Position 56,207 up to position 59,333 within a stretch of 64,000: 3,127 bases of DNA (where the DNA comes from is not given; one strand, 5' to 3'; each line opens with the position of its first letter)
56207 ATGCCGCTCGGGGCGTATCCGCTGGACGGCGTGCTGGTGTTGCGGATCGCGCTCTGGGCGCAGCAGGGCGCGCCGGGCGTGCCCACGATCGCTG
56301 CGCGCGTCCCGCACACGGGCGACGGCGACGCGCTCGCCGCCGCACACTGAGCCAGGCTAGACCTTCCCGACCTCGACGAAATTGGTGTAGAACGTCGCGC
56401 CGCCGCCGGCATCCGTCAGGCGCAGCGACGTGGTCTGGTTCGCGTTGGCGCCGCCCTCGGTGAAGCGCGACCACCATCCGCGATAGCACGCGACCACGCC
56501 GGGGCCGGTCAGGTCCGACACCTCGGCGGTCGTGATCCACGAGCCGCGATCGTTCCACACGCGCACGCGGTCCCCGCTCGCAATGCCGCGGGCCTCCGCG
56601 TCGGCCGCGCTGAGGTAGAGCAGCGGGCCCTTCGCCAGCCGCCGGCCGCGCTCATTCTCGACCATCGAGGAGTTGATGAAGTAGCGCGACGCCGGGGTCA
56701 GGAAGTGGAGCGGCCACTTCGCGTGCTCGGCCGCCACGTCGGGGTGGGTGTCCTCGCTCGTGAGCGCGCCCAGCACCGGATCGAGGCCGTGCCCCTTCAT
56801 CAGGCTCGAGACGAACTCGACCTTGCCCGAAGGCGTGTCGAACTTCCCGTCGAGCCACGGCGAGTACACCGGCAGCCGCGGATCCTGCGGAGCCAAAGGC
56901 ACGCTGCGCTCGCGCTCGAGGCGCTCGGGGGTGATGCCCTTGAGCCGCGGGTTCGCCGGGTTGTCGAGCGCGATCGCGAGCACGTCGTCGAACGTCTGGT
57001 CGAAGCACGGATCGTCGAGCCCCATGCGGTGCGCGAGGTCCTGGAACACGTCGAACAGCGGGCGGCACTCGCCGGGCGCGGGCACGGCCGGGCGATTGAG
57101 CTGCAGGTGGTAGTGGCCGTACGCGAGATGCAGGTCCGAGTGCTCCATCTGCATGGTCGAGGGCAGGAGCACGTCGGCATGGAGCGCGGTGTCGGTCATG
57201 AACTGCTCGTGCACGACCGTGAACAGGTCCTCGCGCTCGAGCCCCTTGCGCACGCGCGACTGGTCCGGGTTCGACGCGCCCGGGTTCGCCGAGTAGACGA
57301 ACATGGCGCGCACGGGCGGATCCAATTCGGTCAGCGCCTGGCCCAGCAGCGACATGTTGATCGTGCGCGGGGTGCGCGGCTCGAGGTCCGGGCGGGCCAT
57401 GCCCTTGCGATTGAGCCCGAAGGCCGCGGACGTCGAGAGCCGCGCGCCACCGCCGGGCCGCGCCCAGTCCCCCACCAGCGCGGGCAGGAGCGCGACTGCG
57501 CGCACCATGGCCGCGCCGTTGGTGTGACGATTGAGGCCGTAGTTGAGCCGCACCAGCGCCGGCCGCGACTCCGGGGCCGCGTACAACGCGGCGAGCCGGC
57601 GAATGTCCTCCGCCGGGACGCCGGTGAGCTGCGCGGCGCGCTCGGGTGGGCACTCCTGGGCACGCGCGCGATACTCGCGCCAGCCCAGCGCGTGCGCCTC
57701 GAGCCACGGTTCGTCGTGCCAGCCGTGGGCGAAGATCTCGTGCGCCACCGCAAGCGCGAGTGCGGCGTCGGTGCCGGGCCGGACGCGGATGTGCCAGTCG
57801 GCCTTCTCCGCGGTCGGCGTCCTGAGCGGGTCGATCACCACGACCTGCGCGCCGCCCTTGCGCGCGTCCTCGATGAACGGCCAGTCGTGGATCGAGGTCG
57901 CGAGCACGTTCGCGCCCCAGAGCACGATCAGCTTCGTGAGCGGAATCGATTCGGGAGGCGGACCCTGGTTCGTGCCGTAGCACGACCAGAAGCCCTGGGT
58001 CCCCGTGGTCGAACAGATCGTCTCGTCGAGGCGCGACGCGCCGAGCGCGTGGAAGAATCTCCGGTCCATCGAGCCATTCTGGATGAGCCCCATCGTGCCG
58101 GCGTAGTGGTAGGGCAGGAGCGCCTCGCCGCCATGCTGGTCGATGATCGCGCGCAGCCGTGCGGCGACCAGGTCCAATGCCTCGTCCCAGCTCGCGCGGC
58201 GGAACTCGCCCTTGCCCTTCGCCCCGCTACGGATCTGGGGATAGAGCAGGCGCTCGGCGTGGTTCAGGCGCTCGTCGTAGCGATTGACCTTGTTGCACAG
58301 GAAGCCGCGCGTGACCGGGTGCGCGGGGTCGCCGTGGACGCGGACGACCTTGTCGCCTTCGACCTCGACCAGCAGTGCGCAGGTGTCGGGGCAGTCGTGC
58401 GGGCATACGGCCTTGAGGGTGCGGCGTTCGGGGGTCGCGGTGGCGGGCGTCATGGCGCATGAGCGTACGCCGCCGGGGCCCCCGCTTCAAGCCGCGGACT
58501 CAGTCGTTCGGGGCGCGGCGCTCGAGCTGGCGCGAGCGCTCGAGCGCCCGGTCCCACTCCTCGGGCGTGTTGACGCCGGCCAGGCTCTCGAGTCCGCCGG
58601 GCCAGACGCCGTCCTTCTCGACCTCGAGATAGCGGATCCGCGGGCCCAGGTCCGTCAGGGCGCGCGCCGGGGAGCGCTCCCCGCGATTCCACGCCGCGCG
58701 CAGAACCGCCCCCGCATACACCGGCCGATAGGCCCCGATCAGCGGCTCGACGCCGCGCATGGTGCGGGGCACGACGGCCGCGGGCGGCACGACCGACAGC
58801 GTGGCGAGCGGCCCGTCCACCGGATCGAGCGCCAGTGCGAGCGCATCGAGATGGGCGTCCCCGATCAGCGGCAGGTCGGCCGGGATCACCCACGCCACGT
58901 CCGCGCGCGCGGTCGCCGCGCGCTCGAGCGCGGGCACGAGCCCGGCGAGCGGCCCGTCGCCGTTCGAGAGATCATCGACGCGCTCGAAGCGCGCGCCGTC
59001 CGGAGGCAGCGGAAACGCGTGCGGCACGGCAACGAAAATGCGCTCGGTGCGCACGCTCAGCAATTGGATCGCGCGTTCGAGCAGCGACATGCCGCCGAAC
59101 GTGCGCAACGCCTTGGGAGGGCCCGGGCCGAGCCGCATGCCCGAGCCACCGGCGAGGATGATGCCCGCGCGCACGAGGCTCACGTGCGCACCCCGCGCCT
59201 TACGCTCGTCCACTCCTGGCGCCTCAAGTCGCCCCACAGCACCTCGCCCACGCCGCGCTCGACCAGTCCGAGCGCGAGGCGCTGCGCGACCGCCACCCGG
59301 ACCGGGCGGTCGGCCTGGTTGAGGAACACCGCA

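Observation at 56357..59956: YqeC-family and MobA-like genes (GTGA-coupled) directly upstream of a bis-MGD molybdoenzyme rather than a xanthine-dehydrogenase-family hydroxylase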

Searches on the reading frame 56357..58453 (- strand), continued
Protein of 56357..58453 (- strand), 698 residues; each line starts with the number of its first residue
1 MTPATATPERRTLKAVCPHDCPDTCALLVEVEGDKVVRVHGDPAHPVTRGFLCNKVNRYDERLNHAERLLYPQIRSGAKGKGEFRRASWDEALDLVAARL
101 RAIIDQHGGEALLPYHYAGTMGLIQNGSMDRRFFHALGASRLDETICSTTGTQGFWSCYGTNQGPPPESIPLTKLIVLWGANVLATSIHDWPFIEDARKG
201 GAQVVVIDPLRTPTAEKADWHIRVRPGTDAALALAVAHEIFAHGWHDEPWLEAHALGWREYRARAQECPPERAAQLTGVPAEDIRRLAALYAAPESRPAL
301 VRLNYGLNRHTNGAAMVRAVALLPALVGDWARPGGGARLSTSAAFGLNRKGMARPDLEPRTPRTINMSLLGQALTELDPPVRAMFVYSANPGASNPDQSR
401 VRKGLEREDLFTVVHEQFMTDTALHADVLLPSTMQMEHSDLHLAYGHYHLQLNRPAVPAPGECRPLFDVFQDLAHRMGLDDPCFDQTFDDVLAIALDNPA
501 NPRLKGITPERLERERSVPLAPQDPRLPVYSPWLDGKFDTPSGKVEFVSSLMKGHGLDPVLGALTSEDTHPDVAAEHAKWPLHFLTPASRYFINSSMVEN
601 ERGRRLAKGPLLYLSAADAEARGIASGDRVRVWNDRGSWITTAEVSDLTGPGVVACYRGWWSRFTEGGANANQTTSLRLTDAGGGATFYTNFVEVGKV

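Call 78: find_encoding_contigs(protein=P0248, flank=6000, max_places=2)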
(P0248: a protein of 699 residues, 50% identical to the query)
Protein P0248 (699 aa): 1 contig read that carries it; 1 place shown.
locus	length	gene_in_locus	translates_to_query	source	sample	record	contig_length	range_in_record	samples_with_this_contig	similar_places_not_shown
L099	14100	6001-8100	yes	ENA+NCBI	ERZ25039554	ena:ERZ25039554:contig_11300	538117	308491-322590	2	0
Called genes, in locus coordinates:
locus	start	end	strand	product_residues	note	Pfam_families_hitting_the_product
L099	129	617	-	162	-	PF00076:RRM_1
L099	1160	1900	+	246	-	-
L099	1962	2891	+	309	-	PF01370:Epimerase, PF04321:RmlD_sub_bind, PF05368:NmrA, PF13460:NAD_binding_10, PF16363:GDP_Man_Dehyd (weak), PF01073:3Beta_HSD, PF07993:NAD_binding_4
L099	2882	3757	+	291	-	PF14378:PAP2_3, PF01569:PAP2 (weak)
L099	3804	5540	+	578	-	PF04389:Peptidase_M28, PF01546:Peptidase_M20 (weak)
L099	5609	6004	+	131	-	PF03061:4HBT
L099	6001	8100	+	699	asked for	PF04879:Molybdop_Fe4S4, PF00384:Molybdopterin, PF01568:Molydop_binding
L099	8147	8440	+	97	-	-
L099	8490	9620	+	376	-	PF00557:Peptidase_M24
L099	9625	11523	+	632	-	-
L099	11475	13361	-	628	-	-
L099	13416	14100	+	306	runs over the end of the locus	PF00392:GntR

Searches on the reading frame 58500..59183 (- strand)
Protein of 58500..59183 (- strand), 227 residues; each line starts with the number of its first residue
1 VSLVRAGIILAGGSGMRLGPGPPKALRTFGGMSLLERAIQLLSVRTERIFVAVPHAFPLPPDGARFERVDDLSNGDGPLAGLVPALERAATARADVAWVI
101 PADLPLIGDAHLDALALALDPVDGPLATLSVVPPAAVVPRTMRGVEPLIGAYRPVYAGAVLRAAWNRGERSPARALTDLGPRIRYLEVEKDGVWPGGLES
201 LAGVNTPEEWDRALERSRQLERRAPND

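Call 4: search_protein_families(library=ncbifam, proteins=[window:58500-59183:-], max_evalue=0.01)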
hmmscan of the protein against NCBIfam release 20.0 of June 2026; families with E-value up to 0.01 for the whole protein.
window:58500-59183:- (227 aa): 14 families
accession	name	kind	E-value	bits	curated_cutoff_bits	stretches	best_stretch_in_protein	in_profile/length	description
TIGR02665.1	molyb_mobA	equivalog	1.8e-15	57.5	151.85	1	6-209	2-184/186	molybdenum cofactor guanylyltransferase MobA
NF002741.0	PRK02726.1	equivalog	7.4e-12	45.3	179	1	7-212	10-193/200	molybdenum cofactor guanylyltransferase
NF011056.0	PRK14489.1-1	equivalog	2.2e-11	43.5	379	1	6-225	7-204/363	bifunctional molybdenum cofactor guanylyltransferase MobA/molybdopterin-guanine dinucleotide biosynthesis adaptor protein MobB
NF001855.0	PRK00576.1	equivalog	8.4e-10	38.6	205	1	5-116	7-116/197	molybdenum cofactor guanylyltransferase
NF011058.0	PRK14489.1-3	exception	7.7e-08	31.2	820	1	5-117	9-122/382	molybdenum cofactor guanylyltransferase MobA, DUF3305 domain-containing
NF001457.0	PRK00317.1-3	equivalog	7.9e-08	32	164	1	7-208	4-188/200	molybdenum cofactor guanylyltransferase MobA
NF011059.0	PRK14490.1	equivalog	2.5e-07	30.2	354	1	6-218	182-370/374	bifunctional molybdenum cofactor guanylyltransferase MobA/molybdopterin-guanine dinucleotide biosynthesis adaptor protein MobB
NF010936.0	PRK14356.1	equivalog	0.00024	20.1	666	1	5-136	6-140/456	bifunctional UDP-N-acetylglucosamine diphosphorylase/glucosamine-1-phosphate N-acetyltransferase GlmU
NF045782.1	NicBOxredNboR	equivalog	0.00039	20.1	260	1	6-40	10-43/206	nicotine blue oxidoreductase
TIGR00453.1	ispD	equivalog_domain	0.00052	19.5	181.3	1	8-54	3-51/219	2-C-methyl-D-erythritol 4-phosphate cytidylyltransferase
NF010932.0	PRK14352.1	equivalog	0.00084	18.1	611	1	6-56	8-59/488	bifunctional UDP-N-acetylglucosamine diphosphorylase/glucosamine-1-phosphate N-acetyltransferase GlmU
TIGR03310.1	matur_MocA_YgfJ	equivalog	0.0015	18.5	186.45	1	7-115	2-111/188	molybdenum cofactor cytidylyltransferase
NF010940.0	PRK14360.1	equivalog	0.0027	16.3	602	1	8-55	5-53/452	bifunctional UDP-N-acetylglucosamine diphosphorylase/glucosamine-1-phosphate N-acetyltransferase GlmU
TIGR01173.1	glmU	equivalog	0.0041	16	366.85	1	8-56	4-53/452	bifunctional UDP-N-acetylglucosamine diphosphorylase/glucosamine-1-phosphate N-acetyltransferase GlmU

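Call 5: search_protein_families(library=pfam, proteins=[window:58500-59183:-], max_evalue=0.01)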
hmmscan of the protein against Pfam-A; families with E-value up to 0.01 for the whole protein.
window:58500-59183:- (227 aa): 2 families
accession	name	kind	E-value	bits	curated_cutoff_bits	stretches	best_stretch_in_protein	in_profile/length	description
PF12804.13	NTP_transf_3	-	2e-20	74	27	1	7-174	1-155/160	MobA-like NTP transferase domain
PF01128.25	IspD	-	0.00086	19.6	27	1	8-54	4-52/221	2-C-methyl-D-erythritol 4-phosphate cytidylyltransferase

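Call 22: search_solved_structures(query=window:58500-59183:-, max_evalue=0.1, show_alignments=2)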
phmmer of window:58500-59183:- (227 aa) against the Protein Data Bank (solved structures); distinct sequences matched with E-value up to 0.1: 13.
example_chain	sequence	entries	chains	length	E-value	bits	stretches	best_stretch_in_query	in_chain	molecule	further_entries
2xwl_A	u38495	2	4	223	0.0018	21.6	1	6-58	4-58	2-C-METHYL-D-ERYTHRITOL 4-PHOSPHATE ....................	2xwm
1e5k_A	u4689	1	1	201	0.0059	19.9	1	6-107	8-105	MOLYBDOPTERIN-GUANINE DINUCLEOTIDE BIOSYNTHESIS PROTEIN A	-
3okr_A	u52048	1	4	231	0.0068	19.7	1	7-54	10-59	2-C-methyl-D-erythritol 4-phosphate cytidylyltransferase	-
3q7u_A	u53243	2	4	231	0.0068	19.7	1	7-54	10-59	2-C-methyl-D-erythritol 4-phosphate cytidyltransferase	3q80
1hjj_A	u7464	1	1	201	0.0068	19.7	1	6-107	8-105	MOLYBDOPTERIN-GUANINE DINUCLEOTIDE BIOSYNTHESIS PROTEIN A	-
2xwn_A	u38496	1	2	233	0.007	19.6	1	7-54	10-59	2-C-METHYL-D-ERYTHRITOL 4-PHOSPHATE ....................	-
1fr9_A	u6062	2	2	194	0.0072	19.6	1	6-107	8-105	MOLYBDOPTERIN-GUANINE DINUCLEOTIDE BIOSYNTHESIS PROTEIN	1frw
1hjl_A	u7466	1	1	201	0.01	19.1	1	6-107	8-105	MOLYBDOPTERIN-GUANINE DINUCLEOTIDE BIOSYNTHESIS PROTEIN A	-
1h4e_A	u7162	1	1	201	0.014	18.7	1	6-90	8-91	MOLYBDOPTERIN-GUANINE DINUCLEOTIDE BIOSYNTHESIS PROTEIN A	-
1h4c_A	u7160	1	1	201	0.035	17.4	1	6-107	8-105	MOLYBDOPTERIN-GUANINE DINUCLEOTIDE BIOSYNTHESIS PROTEIN A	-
1h4d_A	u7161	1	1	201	0.036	17.3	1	6-107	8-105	MOLYBDOPTERIN-GUANINE DINUCLEOTIDE BIOSYNTHESIS PROTEIN A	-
2xme_A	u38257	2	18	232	0.038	17.2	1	6-53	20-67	CTP-INOSITOL-1-PHOSPHATE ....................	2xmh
4mnd_A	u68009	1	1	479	0.097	15.9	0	7-53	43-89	CTP L-myo-inositol-1-phosphate cytidylyltransferase/CDP-L-myo-inositol myo-inositolphospho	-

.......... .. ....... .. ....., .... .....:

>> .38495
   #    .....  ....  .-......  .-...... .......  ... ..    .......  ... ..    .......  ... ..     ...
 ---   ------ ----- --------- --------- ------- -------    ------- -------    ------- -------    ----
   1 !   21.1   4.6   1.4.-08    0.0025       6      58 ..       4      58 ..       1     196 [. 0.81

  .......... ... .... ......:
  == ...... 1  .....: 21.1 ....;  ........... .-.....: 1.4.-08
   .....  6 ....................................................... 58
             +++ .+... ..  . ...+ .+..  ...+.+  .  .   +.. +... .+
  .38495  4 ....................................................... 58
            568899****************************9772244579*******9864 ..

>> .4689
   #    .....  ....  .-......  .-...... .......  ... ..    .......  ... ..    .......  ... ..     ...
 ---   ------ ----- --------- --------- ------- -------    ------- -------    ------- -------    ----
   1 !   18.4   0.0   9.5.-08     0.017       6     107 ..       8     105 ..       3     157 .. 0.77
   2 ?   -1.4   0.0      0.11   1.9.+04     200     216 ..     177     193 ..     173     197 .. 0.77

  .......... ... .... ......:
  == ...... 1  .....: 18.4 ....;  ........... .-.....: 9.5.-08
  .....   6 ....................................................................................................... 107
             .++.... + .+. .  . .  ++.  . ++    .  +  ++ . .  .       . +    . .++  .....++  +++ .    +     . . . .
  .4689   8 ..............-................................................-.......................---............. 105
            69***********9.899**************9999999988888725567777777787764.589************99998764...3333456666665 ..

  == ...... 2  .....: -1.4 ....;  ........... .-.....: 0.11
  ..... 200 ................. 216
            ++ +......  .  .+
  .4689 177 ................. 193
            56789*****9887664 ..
